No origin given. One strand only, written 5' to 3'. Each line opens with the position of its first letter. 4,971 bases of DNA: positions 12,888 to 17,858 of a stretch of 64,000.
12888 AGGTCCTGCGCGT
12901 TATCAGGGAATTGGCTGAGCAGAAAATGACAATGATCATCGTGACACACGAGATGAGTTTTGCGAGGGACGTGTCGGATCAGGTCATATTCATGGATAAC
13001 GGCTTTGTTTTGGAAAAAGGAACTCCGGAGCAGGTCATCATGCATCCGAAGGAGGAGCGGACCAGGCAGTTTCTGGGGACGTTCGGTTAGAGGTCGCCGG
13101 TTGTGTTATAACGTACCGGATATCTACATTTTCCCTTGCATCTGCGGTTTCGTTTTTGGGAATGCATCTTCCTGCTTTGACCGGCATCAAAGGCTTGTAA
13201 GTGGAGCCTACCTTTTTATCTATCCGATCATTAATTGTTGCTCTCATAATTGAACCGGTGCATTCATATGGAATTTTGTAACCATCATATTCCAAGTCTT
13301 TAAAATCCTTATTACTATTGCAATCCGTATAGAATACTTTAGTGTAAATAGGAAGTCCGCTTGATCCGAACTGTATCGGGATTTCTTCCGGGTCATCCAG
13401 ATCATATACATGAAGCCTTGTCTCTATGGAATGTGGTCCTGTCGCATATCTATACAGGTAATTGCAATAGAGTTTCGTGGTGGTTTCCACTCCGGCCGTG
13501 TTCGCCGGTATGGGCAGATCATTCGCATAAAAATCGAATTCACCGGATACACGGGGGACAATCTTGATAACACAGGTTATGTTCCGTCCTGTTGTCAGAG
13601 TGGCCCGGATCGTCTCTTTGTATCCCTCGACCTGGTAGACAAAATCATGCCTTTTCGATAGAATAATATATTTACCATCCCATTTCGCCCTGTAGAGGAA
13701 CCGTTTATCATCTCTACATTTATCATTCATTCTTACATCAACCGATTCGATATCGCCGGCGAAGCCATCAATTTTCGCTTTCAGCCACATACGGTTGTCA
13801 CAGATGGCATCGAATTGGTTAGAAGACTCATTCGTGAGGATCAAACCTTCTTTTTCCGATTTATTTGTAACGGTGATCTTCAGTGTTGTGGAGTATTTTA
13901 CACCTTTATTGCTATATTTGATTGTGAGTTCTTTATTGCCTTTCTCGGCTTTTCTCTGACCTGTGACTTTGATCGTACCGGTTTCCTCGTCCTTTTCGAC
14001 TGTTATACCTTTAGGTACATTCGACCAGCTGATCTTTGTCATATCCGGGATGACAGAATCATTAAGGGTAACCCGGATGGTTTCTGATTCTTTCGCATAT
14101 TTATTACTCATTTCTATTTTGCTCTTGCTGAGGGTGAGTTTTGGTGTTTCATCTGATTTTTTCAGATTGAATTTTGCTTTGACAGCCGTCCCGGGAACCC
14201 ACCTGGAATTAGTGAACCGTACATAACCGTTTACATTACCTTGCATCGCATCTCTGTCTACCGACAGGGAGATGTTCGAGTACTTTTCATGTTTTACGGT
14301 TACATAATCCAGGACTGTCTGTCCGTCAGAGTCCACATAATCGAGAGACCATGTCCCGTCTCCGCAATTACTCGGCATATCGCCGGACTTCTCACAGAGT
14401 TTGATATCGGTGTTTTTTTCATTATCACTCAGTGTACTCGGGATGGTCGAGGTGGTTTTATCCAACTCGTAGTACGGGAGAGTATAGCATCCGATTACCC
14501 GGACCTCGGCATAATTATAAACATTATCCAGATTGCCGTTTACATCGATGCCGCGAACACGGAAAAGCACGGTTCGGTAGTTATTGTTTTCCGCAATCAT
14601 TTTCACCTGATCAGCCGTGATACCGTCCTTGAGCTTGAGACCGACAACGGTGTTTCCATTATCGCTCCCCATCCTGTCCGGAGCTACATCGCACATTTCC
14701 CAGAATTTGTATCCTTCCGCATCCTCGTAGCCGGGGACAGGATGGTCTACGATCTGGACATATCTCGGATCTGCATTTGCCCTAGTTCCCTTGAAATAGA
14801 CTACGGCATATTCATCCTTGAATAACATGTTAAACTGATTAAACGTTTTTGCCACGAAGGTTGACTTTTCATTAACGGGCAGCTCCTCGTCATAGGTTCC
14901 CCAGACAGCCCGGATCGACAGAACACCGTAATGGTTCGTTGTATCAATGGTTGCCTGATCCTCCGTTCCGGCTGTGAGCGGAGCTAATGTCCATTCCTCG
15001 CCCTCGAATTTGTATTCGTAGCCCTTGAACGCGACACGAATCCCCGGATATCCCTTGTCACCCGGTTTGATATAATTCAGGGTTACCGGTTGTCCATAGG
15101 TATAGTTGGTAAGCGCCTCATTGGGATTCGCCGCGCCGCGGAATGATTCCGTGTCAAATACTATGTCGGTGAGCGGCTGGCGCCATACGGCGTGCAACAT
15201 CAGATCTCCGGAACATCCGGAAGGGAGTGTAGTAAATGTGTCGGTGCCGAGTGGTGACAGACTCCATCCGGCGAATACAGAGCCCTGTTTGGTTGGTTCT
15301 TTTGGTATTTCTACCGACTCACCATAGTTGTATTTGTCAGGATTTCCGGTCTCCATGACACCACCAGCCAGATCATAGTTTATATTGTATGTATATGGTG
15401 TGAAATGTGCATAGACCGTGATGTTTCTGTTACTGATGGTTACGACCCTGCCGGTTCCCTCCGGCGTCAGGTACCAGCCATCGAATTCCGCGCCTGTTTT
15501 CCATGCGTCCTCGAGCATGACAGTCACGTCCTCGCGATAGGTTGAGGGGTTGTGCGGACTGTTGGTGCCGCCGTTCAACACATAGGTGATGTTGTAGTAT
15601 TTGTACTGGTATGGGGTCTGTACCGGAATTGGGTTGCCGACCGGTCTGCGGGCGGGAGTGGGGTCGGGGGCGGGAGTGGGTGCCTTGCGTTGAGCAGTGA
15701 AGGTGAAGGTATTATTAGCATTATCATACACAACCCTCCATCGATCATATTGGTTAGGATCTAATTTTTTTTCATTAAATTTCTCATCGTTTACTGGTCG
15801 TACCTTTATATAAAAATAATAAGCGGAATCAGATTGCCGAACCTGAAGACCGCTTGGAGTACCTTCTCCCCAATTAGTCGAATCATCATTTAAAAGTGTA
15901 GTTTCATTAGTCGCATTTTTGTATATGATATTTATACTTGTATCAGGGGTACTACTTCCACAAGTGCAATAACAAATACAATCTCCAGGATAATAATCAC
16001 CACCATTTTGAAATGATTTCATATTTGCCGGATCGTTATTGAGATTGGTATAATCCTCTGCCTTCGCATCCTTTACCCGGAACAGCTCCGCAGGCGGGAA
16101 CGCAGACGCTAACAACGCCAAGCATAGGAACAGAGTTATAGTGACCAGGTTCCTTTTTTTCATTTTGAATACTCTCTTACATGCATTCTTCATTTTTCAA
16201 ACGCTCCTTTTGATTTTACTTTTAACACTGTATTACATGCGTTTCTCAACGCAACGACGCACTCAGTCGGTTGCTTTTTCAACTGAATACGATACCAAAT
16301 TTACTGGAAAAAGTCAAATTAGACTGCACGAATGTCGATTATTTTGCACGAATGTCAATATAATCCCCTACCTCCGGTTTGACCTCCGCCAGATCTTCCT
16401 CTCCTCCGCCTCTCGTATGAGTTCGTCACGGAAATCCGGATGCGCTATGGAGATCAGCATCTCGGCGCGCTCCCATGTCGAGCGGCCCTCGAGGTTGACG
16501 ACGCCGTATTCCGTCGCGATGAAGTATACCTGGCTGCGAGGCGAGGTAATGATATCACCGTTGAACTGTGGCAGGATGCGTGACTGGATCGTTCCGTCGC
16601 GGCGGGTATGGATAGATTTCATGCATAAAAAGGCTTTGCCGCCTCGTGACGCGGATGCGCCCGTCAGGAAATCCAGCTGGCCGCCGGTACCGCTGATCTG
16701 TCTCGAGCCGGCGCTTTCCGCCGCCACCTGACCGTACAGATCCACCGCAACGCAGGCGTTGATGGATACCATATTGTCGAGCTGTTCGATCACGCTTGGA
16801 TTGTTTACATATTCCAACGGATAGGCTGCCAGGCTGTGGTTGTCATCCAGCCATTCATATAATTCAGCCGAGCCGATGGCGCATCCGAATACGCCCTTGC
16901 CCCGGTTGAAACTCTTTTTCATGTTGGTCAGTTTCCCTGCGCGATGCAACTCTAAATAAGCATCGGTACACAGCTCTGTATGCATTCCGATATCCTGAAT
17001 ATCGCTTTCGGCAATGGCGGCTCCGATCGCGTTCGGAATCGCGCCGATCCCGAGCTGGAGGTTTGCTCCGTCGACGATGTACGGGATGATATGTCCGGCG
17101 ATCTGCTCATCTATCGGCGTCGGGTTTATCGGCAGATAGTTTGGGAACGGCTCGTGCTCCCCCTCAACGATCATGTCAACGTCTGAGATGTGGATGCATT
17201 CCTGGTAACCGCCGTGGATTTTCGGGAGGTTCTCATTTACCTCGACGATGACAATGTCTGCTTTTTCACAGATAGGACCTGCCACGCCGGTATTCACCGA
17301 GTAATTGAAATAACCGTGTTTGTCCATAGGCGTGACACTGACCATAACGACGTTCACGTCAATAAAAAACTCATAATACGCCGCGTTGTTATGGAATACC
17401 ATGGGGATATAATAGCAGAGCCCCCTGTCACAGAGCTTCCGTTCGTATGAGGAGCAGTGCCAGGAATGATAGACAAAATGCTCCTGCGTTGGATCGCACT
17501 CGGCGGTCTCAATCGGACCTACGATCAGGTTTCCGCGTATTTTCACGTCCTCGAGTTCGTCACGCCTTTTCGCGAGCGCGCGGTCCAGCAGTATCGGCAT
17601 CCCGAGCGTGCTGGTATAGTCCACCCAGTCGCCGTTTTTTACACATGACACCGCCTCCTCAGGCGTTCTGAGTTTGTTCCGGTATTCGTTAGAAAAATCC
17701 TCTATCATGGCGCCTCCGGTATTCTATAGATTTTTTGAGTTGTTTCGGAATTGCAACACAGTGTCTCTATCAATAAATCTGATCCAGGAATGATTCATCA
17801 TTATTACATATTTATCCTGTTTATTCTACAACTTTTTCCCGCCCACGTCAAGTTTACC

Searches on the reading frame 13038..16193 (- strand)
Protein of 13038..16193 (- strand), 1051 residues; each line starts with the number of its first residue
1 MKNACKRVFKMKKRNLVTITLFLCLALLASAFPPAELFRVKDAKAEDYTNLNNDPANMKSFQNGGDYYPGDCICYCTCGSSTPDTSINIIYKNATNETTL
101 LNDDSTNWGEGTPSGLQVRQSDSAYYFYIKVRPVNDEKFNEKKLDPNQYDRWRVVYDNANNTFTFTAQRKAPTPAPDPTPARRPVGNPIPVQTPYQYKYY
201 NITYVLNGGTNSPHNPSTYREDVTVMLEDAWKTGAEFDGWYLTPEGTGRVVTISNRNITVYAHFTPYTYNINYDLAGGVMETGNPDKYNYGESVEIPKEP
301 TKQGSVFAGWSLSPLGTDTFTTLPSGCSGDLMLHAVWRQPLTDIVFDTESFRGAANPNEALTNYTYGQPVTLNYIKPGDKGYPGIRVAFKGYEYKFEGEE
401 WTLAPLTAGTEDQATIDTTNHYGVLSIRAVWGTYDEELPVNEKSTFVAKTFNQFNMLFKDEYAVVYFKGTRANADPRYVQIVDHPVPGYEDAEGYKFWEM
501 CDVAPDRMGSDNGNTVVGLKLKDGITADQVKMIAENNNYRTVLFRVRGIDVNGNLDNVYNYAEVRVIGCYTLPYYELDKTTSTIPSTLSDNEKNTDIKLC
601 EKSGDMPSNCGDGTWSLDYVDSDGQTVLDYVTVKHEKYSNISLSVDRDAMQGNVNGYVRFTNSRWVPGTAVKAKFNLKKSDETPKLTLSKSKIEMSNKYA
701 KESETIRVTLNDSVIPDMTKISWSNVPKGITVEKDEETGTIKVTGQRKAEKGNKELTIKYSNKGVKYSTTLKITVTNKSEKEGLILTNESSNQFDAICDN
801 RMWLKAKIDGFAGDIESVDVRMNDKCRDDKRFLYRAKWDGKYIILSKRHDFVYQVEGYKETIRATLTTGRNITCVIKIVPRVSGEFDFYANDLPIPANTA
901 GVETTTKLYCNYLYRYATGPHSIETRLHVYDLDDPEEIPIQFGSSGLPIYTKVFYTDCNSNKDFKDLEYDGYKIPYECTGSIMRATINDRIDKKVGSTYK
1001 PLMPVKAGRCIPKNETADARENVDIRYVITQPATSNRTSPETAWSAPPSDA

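Call 66: search_protein_families(library=pfam, proteins=[window:13038-16193:-], max_evalue=0.001)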
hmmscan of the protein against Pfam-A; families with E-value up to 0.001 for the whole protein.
window:13038-16193:- (1051 aa): 1 family
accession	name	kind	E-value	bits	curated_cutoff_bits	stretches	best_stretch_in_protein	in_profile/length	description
PF09479.16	Flg_new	-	5e-21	75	27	2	269-335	1-64/65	Listeria-Bacteroides repeat domain (List_Bact_rpt)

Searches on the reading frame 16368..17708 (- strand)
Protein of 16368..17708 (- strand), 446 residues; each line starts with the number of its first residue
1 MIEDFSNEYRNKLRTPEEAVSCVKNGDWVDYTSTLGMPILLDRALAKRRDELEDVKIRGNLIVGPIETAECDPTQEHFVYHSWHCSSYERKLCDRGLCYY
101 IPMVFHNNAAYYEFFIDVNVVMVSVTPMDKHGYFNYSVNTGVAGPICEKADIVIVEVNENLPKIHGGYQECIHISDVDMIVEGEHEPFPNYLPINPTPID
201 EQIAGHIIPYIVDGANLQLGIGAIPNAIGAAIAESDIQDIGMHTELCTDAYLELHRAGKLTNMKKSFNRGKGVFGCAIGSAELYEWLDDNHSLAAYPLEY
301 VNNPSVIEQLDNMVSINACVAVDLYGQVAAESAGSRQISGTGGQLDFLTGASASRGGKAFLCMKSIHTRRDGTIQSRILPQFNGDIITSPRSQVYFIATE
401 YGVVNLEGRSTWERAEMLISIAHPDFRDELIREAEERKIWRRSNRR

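Call 66: search_protein_families(library=pfam, proteins=[window:16368-17708:-], max_evalue=0.001)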
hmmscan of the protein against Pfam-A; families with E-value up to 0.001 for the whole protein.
window:16368-17708:- (446 aa): 2 families
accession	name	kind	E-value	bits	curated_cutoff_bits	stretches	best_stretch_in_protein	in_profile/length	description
PF13336.12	AcetylCoA_hyd_C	-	2.4e-58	196.9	23.7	1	279-434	1-154/154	Acetyl-CoA hydrolase/transferase C-terminal domain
PF02550.21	AcetylCoA_hydro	-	6.6e-26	92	24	1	7-186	3-192/198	Acetyl-CoA hydrolase/transferase N-terminal domain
